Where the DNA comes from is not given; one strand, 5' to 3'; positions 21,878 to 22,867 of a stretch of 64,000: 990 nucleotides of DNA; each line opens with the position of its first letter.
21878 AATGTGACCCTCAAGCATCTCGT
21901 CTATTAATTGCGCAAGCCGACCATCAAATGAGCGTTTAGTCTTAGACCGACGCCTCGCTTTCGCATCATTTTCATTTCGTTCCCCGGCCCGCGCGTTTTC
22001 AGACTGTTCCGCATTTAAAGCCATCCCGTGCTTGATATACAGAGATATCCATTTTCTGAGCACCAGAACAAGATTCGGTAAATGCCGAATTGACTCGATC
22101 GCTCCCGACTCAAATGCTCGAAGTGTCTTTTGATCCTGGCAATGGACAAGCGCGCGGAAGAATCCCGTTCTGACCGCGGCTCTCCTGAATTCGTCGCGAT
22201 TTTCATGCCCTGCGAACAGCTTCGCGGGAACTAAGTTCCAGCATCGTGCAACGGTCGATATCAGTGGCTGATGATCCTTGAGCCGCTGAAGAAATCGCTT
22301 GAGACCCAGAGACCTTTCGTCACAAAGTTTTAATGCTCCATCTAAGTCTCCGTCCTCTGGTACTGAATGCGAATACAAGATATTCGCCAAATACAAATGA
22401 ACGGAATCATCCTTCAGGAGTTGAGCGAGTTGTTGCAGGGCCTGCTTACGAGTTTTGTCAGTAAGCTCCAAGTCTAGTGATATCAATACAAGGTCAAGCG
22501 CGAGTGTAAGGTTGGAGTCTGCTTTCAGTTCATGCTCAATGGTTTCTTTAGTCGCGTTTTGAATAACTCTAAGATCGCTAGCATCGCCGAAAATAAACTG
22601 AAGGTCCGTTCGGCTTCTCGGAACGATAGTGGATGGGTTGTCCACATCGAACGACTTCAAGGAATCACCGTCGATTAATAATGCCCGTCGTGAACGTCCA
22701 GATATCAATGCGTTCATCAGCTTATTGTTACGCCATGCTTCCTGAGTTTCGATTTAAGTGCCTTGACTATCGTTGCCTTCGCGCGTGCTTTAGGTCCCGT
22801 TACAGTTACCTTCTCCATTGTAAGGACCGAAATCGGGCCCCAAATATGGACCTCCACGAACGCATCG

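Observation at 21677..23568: AT-rich, translationally coupled two-gene cassette of unknown function; best candidate for an undescribed system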

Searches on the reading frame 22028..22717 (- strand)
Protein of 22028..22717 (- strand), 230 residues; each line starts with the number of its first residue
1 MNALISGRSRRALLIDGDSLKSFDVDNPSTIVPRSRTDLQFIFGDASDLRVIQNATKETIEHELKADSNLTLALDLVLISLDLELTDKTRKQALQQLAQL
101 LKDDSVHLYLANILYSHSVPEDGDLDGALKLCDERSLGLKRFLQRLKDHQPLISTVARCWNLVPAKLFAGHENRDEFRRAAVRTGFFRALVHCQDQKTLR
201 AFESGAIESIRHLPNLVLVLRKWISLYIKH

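Call 34: find_related_loci(query=A3, collection=genome_contigs, flank=6000)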
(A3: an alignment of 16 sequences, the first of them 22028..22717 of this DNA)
Query A3 (230 aa) in genome_contigs; peptide patterns used: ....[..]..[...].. (x = any residue, [..] = any of these).
33 stretches matched a pattern; 10 encode a relative of the query (tblastn E <= 1e-3); 10 distinct loci.
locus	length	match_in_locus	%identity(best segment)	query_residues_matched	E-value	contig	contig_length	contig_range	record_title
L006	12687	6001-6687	47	1-227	2e-64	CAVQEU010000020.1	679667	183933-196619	MAG: uncultured Acidobacteriota bacterium isolate MFD09206.bin.1.160 genome assembly, contig: contig_5338, whole genome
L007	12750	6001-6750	46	1-227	7e-64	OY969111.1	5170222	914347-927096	MAG: uncultured Acidobacteriota bacterium isolate MFD01916.bin.c.3 genome assembly, chromosome: 1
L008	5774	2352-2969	50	1-209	7e-62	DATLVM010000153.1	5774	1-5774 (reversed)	MAG TPA_asm: Pyrinomonadaceae bacterium isolate SMAG_U13192 k141_385776, whole genome shotgun sequence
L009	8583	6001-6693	47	1-227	3e-61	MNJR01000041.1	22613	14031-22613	MAG: Acidobacteria bacterium 13_1_20CM_3_53_8 13_1_20cm_3_scaffold_325, whole genome shotgun sequence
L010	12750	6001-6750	43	1-227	4e-59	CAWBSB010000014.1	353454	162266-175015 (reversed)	MAG: uncultured Acidobacteriota bacterium isolate MFD01916.bin.1.29 genome assembly, contig: contig_8915, whole genome s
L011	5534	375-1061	39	1-227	5e-54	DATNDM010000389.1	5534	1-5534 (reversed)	MAG TPA_asm: Pyrinomonadaceae bacterium isolate SMAG_U11242 k141_2165031, whole genome shotgun sequence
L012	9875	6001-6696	44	1-229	5e-54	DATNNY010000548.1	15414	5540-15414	MAG TPA_asm: Pyrinomonadaceae bacterium isolate SMAG_U11517 k141_1247821, whole genome shotgun sequence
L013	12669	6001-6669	44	1-223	3e-53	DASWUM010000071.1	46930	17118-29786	MAG TPA_asm: Pyrinomonadaceae bacterium isolate SMAG_U3603 k141_48860, whole genome shotgun sequence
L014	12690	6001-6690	39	1-227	9e-51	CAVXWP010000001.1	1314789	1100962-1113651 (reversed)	MAG: Blastocatellia bacterium isolate MFD04944.bin.1.11 genome assembly, contig: contig_16550, whole genome shotgun sequ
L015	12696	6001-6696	43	1-227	6e-53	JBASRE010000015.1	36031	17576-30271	MAG: Pyrinomonadaceae bacterium isolate MFD09203_ilm_asm_bin4 k127_85087, whole genome shotgun sequence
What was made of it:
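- Tried and rejected: The repeat with a closer N-domain alignment used one narrow peptide pattern and returned only 10 loci, all Acidobacteriota (call 34).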

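Call 39: predict_structure(alignment_id=A3)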
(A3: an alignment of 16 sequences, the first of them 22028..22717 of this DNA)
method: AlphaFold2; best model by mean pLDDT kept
length: 230 residues; sequences in the alignment: 16
mean_pLDDT: 91.0   pTM: 0.84
mean pLDDT of the five models: 91.0, 90.9, 90.8, 89.6, 89.4
residues with pLDDT >= 90: 166; 70-90: 53; 50-70: 11; < 50: 0
segments of 3 or more residues with pLDDT < 50: none
pLDDT, mean of each block of 10 residues (from residue 1): 95 94 95 92 86 95 94 96 97 97 94 92 94 91 96 94 93 90 89 76 67 86 89
secondary structure, 60 per line:
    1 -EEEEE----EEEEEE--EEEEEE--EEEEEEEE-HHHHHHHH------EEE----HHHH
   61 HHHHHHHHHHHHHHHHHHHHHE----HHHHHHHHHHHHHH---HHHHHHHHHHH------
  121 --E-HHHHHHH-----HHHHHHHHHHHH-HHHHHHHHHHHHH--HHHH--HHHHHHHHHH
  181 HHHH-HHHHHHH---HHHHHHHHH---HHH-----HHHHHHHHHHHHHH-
elements in order: E2-6 E11-16 E19-24 E27-34 H36-43 E50-52 H57-81 H87-100 H104-114 H125-131 H137-148 H150-162 H165-168 H171-184 H186-192 H196-204 H216-229
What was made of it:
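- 22028..22717 (-): N-terminal partner domain of gene B (aa 1-230): beta meander plus helical bundle, no known family. AF2 pLDDT 91, pTM 0.84 (call 39).
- Checked: It is a ~195-230-aa domain that starts with a four-strand beta meander (residues 2-34) followed by helices (call 39), then a ~55-aa charged linker.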

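Call 42: fold_search(model_id=the predicted structure, library=pdb)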
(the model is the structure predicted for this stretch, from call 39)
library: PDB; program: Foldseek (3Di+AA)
matches with E <= 10: 137; with E <= 0.001: 0
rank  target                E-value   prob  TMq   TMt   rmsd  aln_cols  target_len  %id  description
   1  8gs1_B                6.0e-01  0.06  0.15  0.12  19.0       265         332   13  Crystal structure of AziU2-U3 complex from Streptomyces sahachiroi NRRL2485 (released 2023-09-06)
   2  5uen_B                6.6e-01  0.10  0.17  0.11  20.9       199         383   14  Crystal structure of the human adenosine A1 receptor A1AR-bRIL in complex with the covalent antagonist DU172 at 3.2A r (released 2017-03-01)
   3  8hku_AL6P             8.5e-01  0.16  0.12  0.15  12.8        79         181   11  Cryo-EM Structures and Translocation Mechanism of Crenarchaeota Ribosome (released 2023-08-16)
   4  3vvx_A                9.4e-01  0.09  0.15  0.18  15.5       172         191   14  Crystal Strucuture of RamR (Transcriptional Regurator of TetR Family) from Salmonella Typhimurium (released 2013-07-03)
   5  6ylg_H                1.8e+00  0.12  0.12  0.15  12.9        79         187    9  Rix1-Rea1 pre-60S particle - 60S core, body 1 (rigid body refinement) (released 2020-07-29)
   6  5ndg_l9               1.8e+00  0.11  0.12  0.14  13.1        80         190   12  Crystal structure of geneticin (G418) bound to the yeast 80S ribosome (released 2017-12-13)
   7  9dn9_A                2.2e+00  0.06  0.16  0.18  15.7       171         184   14  RamR variant S2.4 complexed with 1S-1-phenyl-1,2,3,4-tetrahydroisoquinoline (released 2026-04-08)
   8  8yw5_R                2.3e+00  0.05  0.18  0.12  22.8       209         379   14  Cryo-EM structure of the retatrutide-bound human GCGR-Gs complex (released 2024-08-07)
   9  8bsi_LJ               2.4e+00  0.11  0.12  0.14  12.1        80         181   12  Giardia ribosome chimeric hybrid-like GDP+Pi bound state (B1) (released 2023-03-15)
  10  9dn8                  2.4e+00  0.07  0.18  0.21  15.0       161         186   15  RamR variant S2.3 complexed with 1S-1-phenyl-1,2,3,4-tetrahydroisoquinoline (released 2026-04-08)
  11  3he0_A                2.4e+00  0.04  0.14  0.16  16.6       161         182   16  The Structure of a Putative Transcriptional Regulator TetR Family Protein from Vibrio parahaemolyticus. (released 2009-07-07)
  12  6lmk_R                2.4e+00  0.03  0.16  0.11  22.2       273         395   14  Cryo-EM structure of the human glucagon receptor in complex with Gs (released 2020-04-01)
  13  6zdv                  3.0e+00  0.03  0.15  0.10  22.1       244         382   11  Crystal structure of stabilized A2A adenosine receptor A2AR-StaR2-bRIL in complex with Chromone 5d (released 2020-09-16)
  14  8ii8                  3.0e+00  0.03  0.13  0.14  23.9       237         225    9  X-ray crystal structure of pink-colored protein from Pleurotus salmoneostramineus in complex with natural chromophore (released 2024-08-14)
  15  8zo8_C3               3.0e+00  0.02  0.10  0.10  18.3       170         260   14  Respirasome open state 3 in presence of metformin (SC-MetO3) (released 2025-11-19)
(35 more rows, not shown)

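Call 53: search_solved_structures(query=A3, max_evalue=10)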
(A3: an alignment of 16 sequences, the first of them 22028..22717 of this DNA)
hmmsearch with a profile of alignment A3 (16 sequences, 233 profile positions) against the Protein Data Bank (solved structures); distinct sequences matched with E-value up to 10: 4.
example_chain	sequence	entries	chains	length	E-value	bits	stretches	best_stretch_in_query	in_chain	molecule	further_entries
1b9a_A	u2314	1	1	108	0.34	13.6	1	121-172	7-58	PROTEIN (PARVALBUMIN)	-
1b8c_A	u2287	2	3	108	0.34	13.6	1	121-172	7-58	PROTEIN (PARVALBUMIN)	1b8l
1b8r_A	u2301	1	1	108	0.42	13.3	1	121-171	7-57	PROTEIN (PARVALBUMIN)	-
1cdp_A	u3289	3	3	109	0.42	13.3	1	121-171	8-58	CADMIUM-SUBSTITUTED CALCIUM-BINDING PARVALBUMIN B | CALCIUM-BINDING PARVALBUMIN | CALCIUM-BINDING PARVALBUMIN B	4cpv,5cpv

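Call 75: search_protein_families(library=pfam, proteins=[L013:6001-6930:+], max_evalue=0.01)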
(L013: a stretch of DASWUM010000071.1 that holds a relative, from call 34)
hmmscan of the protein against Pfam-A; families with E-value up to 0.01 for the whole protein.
L013:6001-6930:+ (309 aa): 1 family
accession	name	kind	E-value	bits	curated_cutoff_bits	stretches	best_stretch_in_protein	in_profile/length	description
PF02954.25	HTH_8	-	8.8e-09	35.4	22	1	261-288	10-37/42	Bacterial regulatory protein, Fis family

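Call 80: find_homologous_proteins(query=A3, max_evalue=0.00001)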
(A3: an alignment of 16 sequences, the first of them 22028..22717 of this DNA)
Query A3 (16 sequences) (230 aa, profile of the alignment): 33 proteins with E <= 0.00001 among 8000 candidates.
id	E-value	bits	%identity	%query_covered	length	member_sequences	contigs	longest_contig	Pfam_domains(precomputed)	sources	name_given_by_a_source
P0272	3.4e-99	349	47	99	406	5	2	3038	PF09537.17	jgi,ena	-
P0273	6.8e-97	342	50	88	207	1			-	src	-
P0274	2.1e-95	337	49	83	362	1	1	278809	PF13451.13,PF23477.2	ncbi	-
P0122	3.2e-94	333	47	97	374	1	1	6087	PF13581.13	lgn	-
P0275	3.2e-93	330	48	98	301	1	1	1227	PF02954.26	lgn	-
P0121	1.6e-91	324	100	100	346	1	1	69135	PF02954.26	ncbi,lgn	-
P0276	1.3e-90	321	52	83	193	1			-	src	-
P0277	1.1e-89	318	45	98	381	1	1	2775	-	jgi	jgi:anti-sigma regulatory factor (Ser/Thr protein kinase)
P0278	1.9e-89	317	47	97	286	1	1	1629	-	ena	-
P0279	1.9e-88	314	42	99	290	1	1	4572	-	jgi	jgi:hypothetical protein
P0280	4.8e-88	313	44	98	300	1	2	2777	PF02954.26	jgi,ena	-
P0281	4.8e-88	313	45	97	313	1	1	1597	PF02954.26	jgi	jgi:DNA-binding CsgD family transcriptional regulator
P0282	3.2e-87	310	46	98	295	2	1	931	PF02954.26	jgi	jgi:hypothetical protein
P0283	1.6e-85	304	50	97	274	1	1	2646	-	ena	-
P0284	8.5e-81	289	51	77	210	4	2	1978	-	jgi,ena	-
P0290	4.9e-57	211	34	83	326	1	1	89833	-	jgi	jgi:hypothetical protein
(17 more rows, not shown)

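Call 82: find_encoding_contigs(protein=P0290, flank=7000, max_places=2)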
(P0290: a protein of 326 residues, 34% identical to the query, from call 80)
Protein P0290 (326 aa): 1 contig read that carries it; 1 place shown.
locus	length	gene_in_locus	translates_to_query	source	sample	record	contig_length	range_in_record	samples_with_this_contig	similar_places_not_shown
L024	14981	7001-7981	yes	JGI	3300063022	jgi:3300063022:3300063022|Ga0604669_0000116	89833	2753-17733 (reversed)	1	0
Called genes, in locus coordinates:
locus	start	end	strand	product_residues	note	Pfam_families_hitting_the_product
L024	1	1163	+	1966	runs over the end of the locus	PF01835:MG2, PF00207:A2M, PF17973:bMG10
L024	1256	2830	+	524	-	PF00245:Alk_phosphatase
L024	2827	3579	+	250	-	PF00378:ECH_1, PF16113:ECH_2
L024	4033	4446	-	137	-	-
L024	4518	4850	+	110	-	PF01906:YbjQ_1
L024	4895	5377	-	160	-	-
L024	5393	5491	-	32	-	-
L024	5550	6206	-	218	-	PF05685:Uma2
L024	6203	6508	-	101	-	-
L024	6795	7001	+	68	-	-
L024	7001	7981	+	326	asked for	-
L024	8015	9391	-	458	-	-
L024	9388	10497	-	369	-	PF11899:DUF3419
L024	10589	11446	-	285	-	PF01048:PNP_UDP_1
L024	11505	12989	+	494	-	PF01336:tRNA_anti-codon, PF00152:tRNA-synt_2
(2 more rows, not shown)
